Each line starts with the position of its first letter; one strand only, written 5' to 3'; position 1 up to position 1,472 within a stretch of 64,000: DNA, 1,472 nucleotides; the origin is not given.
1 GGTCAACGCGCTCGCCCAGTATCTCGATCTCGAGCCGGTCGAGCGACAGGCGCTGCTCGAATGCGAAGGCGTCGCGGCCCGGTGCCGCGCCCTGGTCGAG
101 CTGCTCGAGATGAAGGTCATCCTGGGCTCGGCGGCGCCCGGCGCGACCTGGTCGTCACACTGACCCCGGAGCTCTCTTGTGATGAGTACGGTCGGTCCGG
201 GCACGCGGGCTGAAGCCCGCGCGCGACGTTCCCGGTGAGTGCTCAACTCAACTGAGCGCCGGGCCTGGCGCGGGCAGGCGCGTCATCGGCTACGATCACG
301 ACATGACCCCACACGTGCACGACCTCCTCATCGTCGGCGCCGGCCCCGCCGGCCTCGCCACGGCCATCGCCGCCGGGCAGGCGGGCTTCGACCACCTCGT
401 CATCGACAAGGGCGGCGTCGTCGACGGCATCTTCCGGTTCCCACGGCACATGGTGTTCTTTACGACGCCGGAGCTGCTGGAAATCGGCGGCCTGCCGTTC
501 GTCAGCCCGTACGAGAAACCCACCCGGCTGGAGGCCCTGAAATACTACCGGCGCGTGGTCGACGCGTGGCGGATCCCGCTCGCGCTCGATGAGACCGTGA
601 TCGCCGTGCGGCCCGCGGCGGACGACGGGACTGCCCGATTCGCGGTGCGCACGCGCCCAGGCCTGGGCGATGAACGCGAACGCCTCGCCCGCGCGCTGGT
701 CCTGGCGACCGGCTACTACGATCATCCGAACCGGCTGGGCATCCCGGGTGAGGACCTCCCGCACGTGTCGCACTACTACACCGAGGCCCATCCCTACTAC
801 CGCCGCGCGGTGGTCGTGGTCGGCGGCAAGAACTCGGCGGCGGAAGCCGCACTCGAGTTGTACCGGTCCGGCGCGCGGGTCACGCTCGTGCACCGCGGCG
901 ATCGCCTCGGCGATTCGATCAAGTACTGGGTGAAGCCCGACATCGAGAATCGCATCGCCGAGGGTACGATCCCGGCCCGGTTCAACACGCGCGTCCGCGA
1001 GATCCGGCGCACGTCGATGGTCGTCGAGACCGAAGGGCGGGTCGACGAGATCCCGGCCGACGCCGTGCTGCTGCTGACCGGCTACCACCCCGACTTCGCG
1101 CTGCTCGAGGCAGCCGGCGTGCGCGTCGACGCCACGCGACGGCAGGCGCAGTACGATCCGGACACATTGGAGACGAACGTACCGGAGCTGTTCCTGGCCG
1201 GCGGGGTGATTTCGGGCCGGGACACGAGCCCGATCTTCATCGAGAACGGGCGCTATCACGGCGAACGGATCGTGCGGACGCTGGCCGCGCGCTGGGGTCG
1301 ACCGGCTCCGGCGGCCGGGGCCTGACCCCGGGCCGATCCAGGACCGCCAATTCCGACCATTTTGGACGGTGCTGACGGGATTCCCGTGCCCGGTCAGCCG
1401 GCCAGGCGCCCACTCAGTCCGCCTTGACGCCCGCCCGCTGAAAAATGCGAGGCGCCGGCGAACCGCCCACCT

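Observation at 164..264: A ~100-bp MITE/REP-like element in three copies, each starting exactly one base after a stop codon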

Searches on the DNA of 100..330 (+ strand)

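Call 24: search_rna_families(source=window, start=100, end=330, threshold=evalue, max_evalue=10)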
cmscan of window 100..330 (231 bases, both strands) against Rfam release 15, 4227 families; matches with E-value up to 10: 6.
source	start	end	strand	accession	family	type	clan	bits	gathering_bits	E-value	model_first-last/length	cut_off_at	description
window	106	150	+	RF00454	p27_CRE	Cis-reg;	-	15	42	1.5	1-59/59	no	p27 cis-regulatory element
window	124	213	+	RF01529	CC3552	Gene; sRNA;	-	13.8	50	4.3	1-106/106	no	Cauldobacter sRNA CC3552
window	267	290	-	RF01131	sR47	Gene; snRNA; snoRNA; CD-box;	CL00132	13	40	0.69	1-55/55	no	Small nucleolar RNA sR47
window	201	224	-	RF02826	Scr6925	Gene; sRNA;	-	11.9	50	9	101-124/131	no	Streptomyces RNA 6925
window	203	222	-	RF01116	Yfr1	Gene; sRNA;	-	11.3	38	8.5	1-20/59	no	Cyanobacterial functional RNA 1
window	100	140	+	RF00223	IRES_Bip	Cis-reg; IRES;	-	5.9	40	5.9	222-263/263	5'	bip internal ribosome entry site (IRES)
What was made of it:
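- On Rfam RNA family or intrinsic terminator: At E<=10 only chance-level hits appear (call 24).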

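Call 96: search_dna_similar(query=window:155-275:+, collection=plasmids, mode=distant, max_evalue=0.001, max_rows=10)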
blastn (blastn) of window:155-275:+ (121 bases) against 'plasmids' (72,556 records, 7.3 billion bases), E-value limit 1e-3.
No match.

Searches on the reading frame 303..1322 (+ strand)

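Call 12: search_protein_families(library=pfam, proteins=[window:303-1322:+])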
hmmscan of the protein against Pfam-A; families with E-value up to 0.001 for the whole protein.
window:303-1322:+ (340 aa): 12 families
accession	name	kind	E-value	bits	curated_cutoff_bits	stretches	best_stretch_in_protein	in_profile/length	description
PF13738.12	Pyr_redox_3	-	1.3e-75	255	30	1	9-300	1-305/305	Pyridine nucleotide-disulphide oxidoreductase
PF07992.20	Pyr_redox_2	-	1e-32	114.2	26.1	1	7-307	2-278/291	Pyridine nucleotide-disulphide oxidoreductase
PF13434.12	Lys_Orn_oxgnase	-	1.2e-12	48.1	21.3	1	71-196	90-219/339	L-lysine 6-monooxygenase/L-ornithine 5-monooxygenase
PF12831.13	FAD_oxidored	-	8.1e-10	39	27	1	170-238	2-74/416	FAD dependent oxidoreductase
PF00070.33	Pyr_redox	-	1.2e-07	32.5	22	1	170-239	2-71/82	Pyridine nucleotide-disulphide oxidoreductase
PF13450.12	NAD_binding_8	-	2e-07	31.6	21.9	1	10-38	1-29/68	NAD(P)-binding Rossmann-like domain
PF03486.20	HI0933_like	-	6.7e-07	29.4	50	0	7-37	2-32/244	HI0933-like protein Rossmann domain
PF01494.25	FAD_binding_3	-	1e-05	25.4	22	1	7-36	3-32/349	FAD binding domain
PF01134.28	GIDA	-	1.4e-05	24.8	22.1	0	7-34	1-28/391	Glucose inhibited division protein A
PF00890.30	FAD_binding_2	-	1.5e-05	24.8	20.4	1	7-41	1-35/414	FAD binding domain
PF00743.25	FMO-like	-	1.7e-05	23.9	22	0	210-276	283-345/532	Flavin-binding monooxygenase-like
PF01266.30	DAO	-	2.3e-05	24.5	27.9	0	7-37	1-31/353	FAD dependent oxidoreductase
